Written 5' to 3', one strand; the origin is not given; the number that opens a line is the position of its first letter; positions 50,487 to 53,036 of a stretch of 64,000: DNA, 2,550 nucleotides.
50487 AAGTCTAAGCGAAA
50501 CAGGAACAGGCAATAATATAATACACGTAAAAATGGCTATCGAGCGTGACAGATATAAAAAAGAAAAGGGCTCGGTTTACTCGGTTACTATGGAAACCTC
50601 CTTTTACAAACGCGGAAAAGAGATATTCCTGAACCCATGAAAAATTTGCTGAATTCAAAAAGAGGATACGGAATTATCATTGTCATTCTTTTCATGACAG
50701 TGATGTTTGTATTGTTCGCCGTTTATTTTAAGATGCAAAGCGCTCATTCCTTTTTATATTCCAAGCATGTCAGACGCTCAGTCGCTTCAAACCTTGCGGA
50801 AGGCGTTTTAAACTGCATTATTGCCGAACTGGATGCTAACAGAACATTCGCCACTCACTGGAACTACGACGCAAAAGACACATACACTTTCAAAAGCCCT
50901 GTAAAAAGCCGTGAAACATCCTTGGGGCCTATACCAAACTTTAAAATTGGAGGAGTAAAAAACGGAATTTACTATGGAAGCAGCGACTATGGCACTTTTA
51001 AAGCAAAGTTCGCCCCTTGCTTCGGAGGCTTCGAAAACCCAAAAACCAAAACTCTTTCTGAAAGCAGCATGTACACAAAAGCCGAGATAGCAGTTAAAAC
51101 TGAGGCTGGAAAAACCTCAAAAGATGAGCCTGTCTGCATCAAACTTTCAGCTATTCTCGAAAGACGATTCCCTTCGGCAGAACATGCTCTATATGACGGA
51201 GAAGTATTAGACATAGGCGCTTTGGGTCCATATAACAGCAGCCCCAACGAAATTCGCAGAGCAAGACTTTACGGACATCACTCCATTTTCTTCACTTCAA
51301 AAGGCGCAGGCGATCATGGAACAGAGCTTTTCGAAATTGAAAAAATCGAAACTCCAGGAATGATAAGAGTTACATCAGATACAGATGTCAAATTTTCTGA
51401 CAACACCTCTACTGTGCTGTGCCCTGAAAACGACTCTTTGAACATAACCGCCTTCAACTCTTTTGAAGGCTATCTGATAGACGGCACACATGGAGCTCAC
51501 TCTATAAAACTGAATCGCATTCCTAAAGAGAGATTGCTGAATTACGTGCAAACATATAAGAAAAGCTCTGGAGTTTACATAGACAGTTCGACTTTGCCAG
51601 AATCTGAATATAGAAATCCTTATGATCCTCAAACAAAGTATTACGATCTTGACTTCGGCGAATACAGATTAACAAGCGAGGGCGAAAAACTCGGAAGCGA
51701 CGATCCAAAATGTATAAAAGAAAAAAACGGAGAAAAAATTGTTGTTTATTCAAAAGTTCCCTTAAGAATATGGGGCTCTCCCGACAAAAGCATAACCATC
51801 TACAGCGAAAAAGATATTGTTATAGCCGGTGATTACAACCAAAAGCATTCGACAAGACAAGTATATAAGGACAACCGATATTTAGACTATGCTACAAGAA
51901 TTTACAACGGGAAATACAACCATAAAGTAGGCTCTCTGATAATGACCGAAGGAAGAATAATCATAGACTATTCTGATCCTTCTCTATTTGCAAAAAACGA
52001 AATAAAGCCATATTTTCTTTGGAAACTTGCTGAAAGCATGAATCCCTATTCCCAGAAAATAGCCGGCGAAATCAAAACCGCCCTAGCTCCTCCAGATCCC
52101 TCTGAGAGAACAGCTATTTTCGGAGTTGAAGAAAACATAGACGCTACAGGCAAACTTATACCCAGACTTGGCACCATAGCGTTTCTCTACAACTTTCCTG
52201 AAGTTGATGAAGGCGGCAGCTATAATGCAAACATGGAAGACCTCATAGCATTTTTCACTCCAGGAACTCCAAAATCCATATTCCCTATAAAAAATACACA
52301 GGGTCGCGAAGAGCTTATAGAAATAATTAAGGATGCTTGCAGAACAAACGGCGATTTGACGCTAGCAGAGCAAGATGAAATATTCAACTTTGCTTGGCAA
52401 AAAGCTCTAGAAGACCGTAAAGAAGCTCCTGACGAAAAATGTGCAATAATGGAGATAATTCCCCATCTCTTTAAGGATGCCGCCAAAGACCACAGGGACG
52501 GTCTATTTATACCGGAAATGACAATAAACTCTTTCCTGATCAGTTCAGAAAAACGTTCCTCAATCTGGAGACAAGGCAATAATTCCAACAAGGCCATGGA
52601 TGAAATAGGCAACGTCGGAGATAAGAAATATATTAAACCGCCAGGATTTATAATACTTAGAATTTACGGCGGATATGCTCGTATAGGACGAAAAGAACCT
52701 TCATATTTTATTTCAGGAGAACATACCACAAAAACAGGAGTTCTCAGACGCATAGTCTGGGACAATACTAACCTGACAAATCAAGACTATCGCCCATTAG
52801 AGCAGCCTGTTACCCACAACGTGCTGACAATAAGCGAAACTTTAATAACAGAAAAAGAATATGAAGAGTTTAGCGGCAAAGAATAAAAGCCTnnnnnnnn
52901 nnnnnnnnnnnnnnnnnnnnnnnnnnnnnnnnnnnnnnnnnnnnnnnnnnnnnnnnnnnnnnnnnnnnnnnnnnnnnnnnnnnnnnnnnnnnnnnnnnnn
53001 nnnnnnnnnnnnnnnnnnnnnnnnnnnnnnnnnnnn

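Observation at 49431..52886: Second, unlinked minor-pilin operon ending in a 749-aa membrane-anchored protein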

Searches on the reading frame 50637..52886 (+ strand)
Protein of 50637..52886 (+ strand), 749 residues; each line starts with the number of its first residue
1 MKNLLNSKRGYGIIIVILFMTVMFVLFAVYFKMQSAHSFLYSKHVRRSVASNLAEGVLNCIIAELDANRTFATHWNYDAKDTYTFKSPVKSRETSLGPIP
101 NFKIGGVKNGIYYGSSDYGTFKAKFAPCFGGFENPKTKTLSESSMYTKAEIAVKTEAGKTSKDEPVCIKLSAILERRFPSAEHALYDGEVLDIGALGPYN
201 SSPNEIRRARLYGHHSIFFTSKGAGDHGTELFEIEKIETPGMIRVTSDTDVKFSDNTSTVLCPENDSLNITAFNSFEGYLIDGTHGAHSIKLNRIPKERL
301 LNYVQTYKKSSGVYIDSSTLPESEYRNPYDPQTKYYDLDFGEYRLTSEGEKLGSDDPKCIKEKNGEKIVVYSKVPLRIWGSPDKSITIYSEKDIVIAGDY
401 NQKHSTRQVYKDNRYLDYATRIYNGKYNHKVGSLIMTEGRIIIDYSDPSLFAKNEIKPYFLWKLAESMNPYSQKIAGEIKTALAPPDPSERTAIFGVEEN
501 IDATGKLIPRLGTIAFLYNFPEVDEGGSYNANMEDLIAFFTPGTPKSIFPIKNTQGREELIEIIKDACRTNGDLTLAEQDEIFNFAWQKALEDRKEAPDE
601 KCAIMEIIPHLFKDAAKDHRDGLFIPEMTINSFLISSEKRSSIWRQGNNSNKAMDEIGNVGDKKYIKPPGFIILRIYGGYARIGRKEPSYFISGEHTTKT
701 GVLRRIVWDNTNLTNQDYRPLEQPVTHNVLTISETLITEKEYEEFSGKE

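Call 6: search_protein_families(library=pfam, proteins=[window:50637-52886:+], max_evalue=0.1)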
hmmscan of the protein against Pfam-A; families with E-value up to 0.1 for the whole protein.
window:50637-52886:+ (749 aa): 1 family
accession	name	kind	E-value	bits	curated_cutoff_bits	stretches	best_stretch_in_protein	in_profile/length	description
PF11346.13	DUF3149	-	0.00097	19.1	23.2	1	1-36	1-38/40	Protein of unknown function (DUF3149)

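Call 7: search_protein_families(library=ncbifam, proteins=[window:50637-52886:+], max_evalue=0.1)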
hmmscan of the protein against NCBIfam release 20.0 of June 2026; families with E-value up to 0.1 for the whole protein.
window:50637-52886:+ (749 aa): 0 families

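Call 10: find_homologous_proteins(query=window:50637-52886:+, max_evalue=0.001)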
Query window:50637-52886:+ (749 aa): 76 proteins with E <= 0.001 among 5066 candidates.
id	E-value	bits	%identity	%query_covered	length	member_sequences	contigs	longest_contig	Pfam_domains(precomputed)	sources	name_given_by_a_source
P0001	0.0e+0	1726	100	100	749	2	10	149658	-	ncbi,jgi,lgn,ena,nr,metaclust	ncbi:MAG: hypothetical protein GX221_06780 [Candidatus Riflebacteria bacterium]|nr:hypothetical prot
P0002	2.1e-246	838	51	100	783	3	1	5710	-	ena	-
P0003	2.2e-244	831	51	99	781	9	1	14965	-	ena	-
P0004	1.6e-243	828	50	99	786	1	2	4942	-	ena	-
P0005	2.6e-243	828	50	100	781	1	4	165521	-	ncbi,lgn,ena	-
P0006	1.6e-242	825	50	100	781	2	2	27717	-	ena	-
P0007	2.8e-242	824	49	100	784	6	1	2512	-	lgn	-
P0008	5.0e-242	823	49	100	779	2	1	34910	-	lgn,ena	-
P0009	1.2e-241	822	49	100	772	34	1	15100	-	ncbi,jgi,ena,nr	ncbi:MAG TPA: hypothetical protein PKN29_07995 [Candidatus Ozemobacteraceae bacterium]|nr:hypothetic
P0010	2.4e-241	821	50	98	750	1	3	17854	-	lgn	-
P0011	9.1e-241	819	49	100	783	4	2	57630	-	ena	-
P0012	1.9e-240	818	50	100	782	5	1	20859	-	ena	-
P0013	2.6e-240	818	49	100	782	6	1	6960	-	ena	-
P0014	3.1e-240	817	50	99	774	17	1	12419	-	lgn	-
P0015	3.4e-240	817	49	100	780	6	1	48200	-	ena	-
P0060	2.2e-186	639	41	99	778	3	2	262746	-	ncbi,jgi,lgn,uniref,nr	ncbi:MAG: hypothetical protein OZSIB_2779 [Candidatus Ozemobacter sibiricus]|jgi:hypothetical protei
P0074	2.8e-138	480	37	99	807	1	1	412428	-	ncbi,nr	ncbi:MAG: hypothetical protein HQM10_08030 [Candidatus Riflebacteria bacterium]|nr:hypothetical prot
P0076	8.2e-70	254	30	99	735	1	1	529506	-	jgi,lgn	jgi:hypothetical protein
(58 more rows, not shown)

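Call 11: find_encoding_contigs(protein=window:50637-52886:+, flank=10000, max_places=6)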
Protein window:50637-52886:+ (749 aa): 13 contigs read that carry it; 5 places shown.
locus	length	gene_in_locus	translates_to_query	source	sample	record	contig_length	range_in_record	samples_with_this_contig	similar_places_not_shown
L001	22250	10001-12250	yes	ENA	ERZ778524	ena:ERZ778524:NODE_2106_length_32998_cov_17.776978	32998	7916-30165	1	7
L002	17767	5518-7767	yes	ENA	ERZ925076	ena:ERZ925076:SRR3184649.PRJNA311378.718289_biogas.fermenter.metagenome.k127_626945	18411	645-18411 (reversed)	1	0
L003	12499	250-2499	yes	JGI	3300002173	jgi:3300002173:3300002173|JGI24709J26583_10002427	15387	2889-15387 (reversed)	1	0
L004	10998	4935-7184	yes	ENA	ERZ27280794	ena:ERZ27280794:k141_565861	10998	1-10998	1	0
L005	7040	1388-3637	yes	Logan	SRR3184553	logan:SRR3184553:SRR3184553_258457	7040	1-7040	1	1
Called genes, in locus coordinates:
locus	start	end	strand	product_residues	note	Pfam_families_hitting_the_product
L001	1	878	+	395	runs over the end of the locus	PF13433:Peripla_BP_5, PF13458:Peripla_BP_6, PF01094:ANF_receptor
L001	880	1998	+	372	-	PF07494:Reg_prop (faint)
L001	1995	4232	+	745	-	PF22745:Nlig-Ia, PF01653:DNA_ligase_aden, PF03120:OB_DNA_ligase, PF00533:BRCT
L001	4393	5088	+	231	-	-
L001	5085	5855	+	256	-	-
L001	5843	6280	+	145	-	PF14579:HHH_6 (weak), PF12836:HHH_3 (weak)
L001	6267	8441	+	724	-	PF03772:Competence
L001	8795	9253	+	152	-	-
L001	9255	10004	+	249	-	PF07963:N_methyl (weak)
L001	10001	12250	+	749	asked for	-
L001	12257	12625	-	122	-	-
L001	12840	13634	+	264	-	-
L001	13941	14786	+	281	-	-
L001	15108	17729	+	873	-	-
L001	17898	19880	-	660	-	PF12801:Fer4_5, PF00881:Nitroreductase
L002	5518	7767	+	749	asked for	-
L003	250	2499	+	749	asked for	-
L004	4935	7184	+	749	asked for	-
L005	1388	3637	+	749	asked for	-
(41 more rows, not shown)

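Call 16: find_encoding_contigs(protein=P0076, flank=10000, max_places=2)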
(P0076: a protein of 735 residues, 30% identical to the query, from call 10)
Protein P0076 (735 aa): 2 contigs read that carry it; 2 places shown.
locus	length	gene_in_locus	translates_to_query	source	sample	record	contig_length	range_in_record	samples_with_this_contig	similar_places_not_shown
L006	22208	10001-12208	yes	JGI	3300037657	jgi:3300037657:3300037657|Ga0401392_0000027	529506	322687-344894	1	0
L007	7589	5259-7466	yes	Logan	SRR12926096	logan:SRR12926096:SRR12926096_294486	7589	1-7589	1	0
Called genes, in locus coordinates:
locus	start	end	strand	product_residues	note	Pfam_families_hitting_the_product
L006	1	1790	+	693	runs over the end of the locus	PF04280:Tim44, PF05099:TerB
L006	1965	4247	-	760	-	PF13091:PLDc_2, PF00614:PLDc (faint), PF13091:PLDc_2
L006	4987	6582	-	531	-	PF00437:T2SSE (faint), PF00931:NB-ARC (faint), PF00005:ABC_tran, PF02463:SMC_N (faint), PF13173:AAA_14 (faint), PF13304:AAA_21 (faint), PF13401:AAA_22 (faint), PF00005:ABC_tran, +2 more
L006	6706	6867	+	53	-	-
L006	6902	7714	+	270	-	-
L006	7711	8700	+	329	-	PF16683:TGase_elicitor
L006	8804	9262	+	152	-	-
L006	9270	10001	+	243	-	-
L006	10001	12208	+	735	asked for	-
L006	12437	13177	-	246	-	-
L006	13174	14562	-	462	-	PF00226:DnaJ (weak), PF00515:TPR_1 (faint), PF07719:TPR_2 (faint), PF13174:TPR_6 (faint), PF14559:TPR_19 (weak), PF13371:TPR_9 (weak), PF13432:TPR_16 (weak), PF00313:CSD, +10 more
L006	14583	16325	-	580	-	PF03808:Glyco_tran_WecG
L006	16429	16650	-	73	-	-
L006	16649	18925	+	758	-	PF00795:CN_hydrolase, PF02540:NAD_synthase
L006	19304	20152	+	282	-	-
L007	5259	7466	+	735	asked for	-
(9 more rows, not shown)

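Call 17: find_encoding_contigs(protein=P0074, flank=10000, max_places=2)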
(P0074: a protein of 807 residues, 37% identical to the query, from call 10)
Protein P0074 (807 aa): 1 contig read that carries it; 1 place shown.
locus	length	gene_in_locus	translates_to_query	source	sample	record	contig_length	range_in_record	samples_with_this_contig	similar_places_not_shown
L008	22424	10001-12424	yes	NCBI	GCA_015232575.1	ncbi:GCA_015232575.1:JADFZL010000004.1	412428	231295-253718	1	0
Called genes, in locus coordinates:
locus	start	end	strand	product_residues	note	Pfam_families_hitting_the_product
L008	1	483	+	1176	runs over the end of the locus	PF01739:CheR, PF00989:PAS (weak), PF13596:PAS_10, PF08447:PAS_3, PF13185:GAF_2, PF00512:HisKA, PF02518:HATPase_c, PF00072:Response_reg, +3 more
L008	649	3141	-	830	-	PF07694:5TM-5TMR_LYT, PF08448:PAS_4 (weak), PF00989:PAS, PF08448:PAS_4, PF13426:PAS_9, PF00512:HisKA (weak), PF02518:HATPase_c, PF00072:Response_reg, +1 more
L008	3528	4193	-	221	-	PF03460:NIR_SIR_ferr, PF01077:NIR_SIR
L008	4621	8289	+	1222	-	-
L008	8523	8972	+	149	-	-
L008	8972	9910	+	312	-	PF07963:N_methyl (weak)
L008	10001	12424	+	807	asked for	-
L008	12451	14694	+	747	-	PF05226:CHASE2, PF00990:GGDEF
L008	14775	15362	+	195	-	PF02482:Ribosomal_S30AE, PF16321:Ribosom_S30AE_C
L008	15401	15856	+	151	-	PF00359:PTS_EIIA_2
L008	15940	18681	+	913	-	PF07517:SecA_DEAD, PF01043:SecA_PP_bind, PF21090:P-loop_SecA, PF07516:SecA_SW, PF02810:SEC-C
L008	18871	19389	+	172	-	-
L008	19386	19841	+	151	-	-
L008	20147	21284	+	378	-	PF03462:PCRF, PF00472:RF-1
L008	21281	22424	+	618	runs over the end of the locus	-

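Call 18: find_encoding_contigs(protein=P0060, flank=10000, max_places=2)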
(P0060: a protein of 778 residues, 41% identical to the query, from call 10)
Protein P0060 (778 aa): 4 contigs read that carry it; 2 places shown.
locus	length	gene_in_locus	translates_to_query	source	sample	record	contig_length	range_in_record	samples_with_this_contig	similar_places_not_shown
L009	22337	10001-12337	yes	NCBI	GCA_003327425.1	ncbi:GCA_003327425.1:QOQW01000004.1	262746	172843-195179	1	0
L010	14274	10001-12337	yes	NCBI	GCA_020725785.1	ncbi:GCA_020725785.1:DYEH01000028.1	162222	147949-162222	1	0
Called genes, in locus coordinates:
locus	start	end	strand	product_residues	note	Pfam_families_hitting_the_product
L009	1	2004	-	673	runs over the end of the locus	PF22745:Nlig-Ia, PF01653:DNA_ligase_aden, PF03120:OB_DNA_ligase, PF14520:HHH_5 (faint), PF12826:HHH_2 (weak), PF00533:BRCT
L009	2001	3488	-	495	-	PF07494:Reg_prop (faint)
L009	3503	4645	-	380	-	PF13433:Peripla_BP_5, PF13458:Peripla_BP_6, PF01094:ANF_receptor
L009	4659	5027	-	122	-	-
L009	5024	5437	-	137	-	PF03819:MazG (weak), PF12643:MazG-like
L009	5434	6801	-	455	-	PF04389:Peptidase_M28, PF01546:Peptidase_M20 (weak)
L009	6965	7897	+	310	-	PF00294:PfkB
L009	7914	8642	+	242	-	PF00881:Nitroreductase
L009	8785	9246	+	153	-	PF07963:N_methyl (faint)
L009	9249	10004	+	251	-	-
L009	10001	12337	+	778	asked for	-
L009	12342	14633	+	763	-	PF05226:CHASE2, PF00990:GGDEF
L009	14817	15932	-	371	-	PF01522:Polysacc_deac_1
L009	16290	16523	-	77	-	PF17209:Hfq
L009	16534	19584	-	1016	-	PF13414:TPR_11 (weak), PF13432:TPR_16, PF00515:TPR_1 (weak), PF23914:TPR_CcmH_CycH, PF13414:TPR_11 (weak), PF12895:ANAPC3 (weak), PF07719:TPR_2, PF13432:TPR_16, +13 more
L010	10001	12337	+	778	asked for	-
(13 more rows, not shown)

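Call 24: search_solved_structures(query=A1, max_evalue=10, show_alignments=2)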
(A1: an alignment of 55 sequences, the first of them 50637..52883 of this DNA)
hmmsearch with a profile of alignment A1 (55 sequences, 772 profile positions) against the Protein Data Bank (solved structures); distinct sequences matched with E-value up to 10: 0.

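Call 32: predict_structure(alignment_id=A1)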
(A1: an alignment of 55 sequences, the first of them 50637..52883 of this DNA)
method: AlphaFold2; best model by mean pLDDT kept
length: 749 residues; sequences in the alignment: 55
mean_pLDDT: 89.1   pTM: 0.85
mean pLDDT of the five models: 89.1, 87.6, 87.3, 85.6, 84.5
residues with pLDDT >= 90: 483; 70-90: 225; 50-70: 28; < 50: 13
segments of 3 or more residues with pLDDT < 50: 1-3, 347-351
pLDDT, mean of each block of 10 residues (from residue 1): 48 81 88 66 80 93 88 90 85 88 91 92 90 79 88 80 80 91 93 91 90 96 90 95 94 94 95 94 92 88 94 96 94 96 61 79 92 97 95 97 89 90 85 95 95 94 95 92 92 88 80 92 90 95 92 95 94 93 96 87 92 92 93 94 88 91 87 94 93 89 90 81 89 92 74
secondary structure, 60 per line:
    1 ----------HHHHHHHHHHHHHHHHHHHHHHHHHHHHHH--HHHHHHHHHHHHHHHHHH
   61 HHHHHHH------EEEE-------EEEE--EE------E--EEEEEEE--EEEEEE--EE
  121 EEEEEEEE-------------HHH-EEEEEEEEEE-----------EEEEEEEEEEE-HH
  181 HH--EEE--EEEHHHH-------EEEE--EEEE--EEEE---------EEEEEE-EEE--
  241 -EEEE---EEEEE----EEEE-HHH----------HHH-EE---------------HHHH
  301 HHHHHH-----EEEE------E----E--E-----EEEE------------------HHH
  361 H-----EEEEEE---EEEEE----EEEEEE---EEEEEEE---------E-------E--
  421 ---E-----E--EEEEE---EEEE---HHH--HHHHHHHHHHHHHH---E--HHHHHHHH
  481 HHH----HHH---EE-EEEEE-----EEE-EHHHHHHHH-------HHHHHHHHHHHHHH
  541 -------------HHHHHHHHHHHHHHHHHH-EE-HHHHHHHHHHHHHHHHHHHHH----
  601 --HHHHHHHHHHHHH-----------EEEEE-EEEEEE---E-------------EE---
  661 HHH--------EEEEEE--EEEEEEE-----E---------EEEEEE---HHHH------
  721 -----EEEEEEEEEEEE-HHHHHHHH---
elements in order (helices of 4 or more, strands of 3 or more residues): H11-40 H43-67 E74-77 E85-88 E102-108 E111-116 E119-128 E146-155 E167-177 H179-182 E185-187 E190-192 H193-196 E204-207 E210-213 E216-219 E229-234 E236-238 E242-245 E249-253 E258-261 H297-306 E312-315 E336-339 H358-361 E367-372 E376-380 E385-390 E394-400 E433-437 E441-444 H453-466 H473-483 E497-501 E507-509 H512-519 H527-540 H554-571 H576-596 H603-615 E627-631 E633-638 E672-677 E680-686 E702-707 H711-714 E726-737 H739-746

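Call 47: find_related_loci(query=A1, collection=genome_contigs, flank=10000)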
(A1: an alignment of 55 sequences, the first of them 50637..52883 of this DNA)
Query A1 (749 aa) in genome_contigs; peptide patterns used: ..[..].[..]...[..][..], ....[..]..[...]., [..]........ (x = any residue, [..] = any of these).
151 stretches matched a pattern; 108 encode a relative of the query (tblastn E <= 1e-3); the best 80 are kept; 73 distinct loci.
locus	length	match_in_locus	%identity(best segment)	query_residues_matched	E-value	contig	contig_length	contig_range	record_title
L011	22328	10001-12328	51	6-747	0e+0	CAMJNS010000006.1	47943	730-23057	MAG: uncultured bacterium isolate SRR12081303_bin.101_metaWRAP_v1.3_MAG genome assembly, contig: ERZ12289767.999, whole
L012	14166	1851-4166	49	1-749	0e+0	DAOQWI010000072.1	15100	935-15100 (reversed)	MAG TPA_asm: Candidatus Ozemobacteraceae bacterium isolate AMR_MDS_1066 NODE_4408_length_15100_cov_6.829844, whole genom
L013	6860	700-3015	48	1-749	0e+0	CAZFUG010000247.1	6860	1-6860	MAG TPA_asm: uncultured bacterium isolate binchicken_co115_14 genome assembly, contig: NODE_15905_length_6860_cov_5.2925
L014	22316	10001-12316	50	1-745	0e+0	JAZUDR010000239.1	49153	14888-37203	MAG: Candidatus Avigastranaerophilus sp. isolate T1900045308_TH20190078.MAGScoT_cleanbin_000020 SGB_6197_k141_2647474, w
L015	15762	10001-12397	49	1-747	0e+0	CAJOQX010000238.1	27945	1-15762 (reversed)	Candidatus Riflebacteria bacterium isolate Rumen_Coassembly_mag_344 genome assembly, contig: k87_11573473, whole genome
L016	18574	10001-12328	48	3-748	0e+0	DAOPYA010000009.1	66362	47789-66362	MAG TPA_asm: Candidatus Rifleibacterium sp. isolate AMR_MDS_1326 NODE_277_length_66362_cov_6.322289, whole genome shotgu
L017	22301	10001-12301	48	6-749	0e+0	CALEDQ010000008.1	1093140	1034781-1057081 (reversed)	MAG TPA_asm: uncultured bacterium isolate SRR3330203_bin.17_CONCOCT_v1.1_MAG genome assembly, contig: ERZ724088.1, whole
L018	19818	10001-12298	48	1-746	0e+0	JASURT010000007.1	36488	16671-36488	MAG: Candidatus Ozemobacter sp. isolate DJKA78_ANT-KO_bin.22 scaffold_170, whole genome shotgun sequence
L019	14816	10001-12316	47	1-745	0e+0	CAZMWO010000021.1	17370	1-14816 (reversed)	MAG TPA_asm: uncultured bacterium isolate SRP192927_co6_749 genome assembly, contig: NODE_7396_length_17370_cov_4.460930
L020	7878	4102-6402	48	8-748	0e+0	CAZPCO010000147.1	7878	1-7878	MAG TPA_asm: uncultured bacterium isolate binchicken_co117_419 genome assembly, contig: NODE_16060_length_7878_cov_4.720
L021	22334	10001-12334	49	6-747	0e+0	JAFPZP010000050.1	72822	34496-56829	MAG: Candidatus Riflebacteria bacterium isolate RGIG1619 Goat_Abomasum.Co__c1193750, whole genome shotgun sequence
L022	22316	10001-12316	46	1-745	0e+0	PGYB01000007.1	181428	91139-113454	MAG: Candidatus Riflebacteria bacterium HGW-Riflebacteria-1 bjp_ig2103_scaffold_34, whole genome shotgun sequence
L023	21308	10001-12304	46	2-745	0e+0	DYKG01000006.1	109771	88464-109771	MAG TPA_asm: Candidatus Methylomirabilis sp. isolate SulCav_AS07-7_4_47_145 SulCav_AS07_7_107_length_109771_cov_88_17610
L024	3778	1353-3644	42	7-745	0e+0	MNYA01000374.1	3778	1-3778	MAG: bacterium CG2_30_54_10 isolate CG2_30_54_10 cg2_3.0_scaffold_25343_c, whole genome shotgun sequence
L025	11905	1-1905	47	130-745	0e+0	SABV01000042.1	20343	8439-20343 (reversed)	MAG: Erysipelotrichia bacterium isolate INTA.CYC.134 contig-100_2092, whole genome shotgun sequence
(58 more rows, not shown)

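Call 52: search_protein_representatives(alignment_id=A1)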
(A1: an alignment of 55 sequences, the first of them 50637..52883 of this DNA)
Query: 55 sequences, 772 profile positions. Proteins with E-value up to 0.001 (for the whole library): 77; up to 1e-10: 64; up to 1e-30: 48. The best 77 are listed.
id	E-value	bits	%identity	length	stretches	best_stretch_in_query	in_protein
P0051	0.0e+00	1179.4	-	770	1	2-772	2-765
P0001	0.0e+00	1058.9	-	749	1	2-772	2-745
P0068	0.0e+00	1053.0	-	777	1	5-772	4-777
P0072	0.0e+00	1035.3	-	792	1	3-772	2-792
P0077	6.2e-293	990.2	-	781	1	4-772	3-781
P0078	3.2e-229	779.5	-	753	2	379-772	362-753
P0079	2.1e-180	618.1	-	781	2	385-771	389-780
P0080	1.7e-79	284.4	-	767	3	372-772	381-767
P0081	2.2e-72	260.9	-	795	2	392-772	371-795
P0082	5.0e-65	236.6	-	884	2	8-495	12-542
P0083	1.5e-63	231.7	-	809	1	3-772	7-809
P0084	9.1e-63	229.1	-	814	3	15-303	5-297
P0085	1.7e-62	228.2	-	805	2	15-498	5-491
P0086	2.3e-59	217.9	-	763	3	6-262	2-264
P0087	3.8e-58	213.8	-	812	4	15-285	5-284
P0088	1.1e-57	212.3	-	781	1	7-772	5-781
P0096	2.1e-53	198.1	-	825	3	3-345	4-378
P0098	1.6e-51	191.9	-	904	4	7-223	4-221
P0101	3.2e-47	177.7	-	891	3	5-342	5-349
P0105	1.4e-41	159.1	-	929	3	448-763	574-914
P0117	2.9e-33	131.5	-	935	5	646-737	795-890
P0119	1.8e-31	125.6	-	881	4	456-690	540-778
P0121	4.4e-30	121.0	-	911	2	388-659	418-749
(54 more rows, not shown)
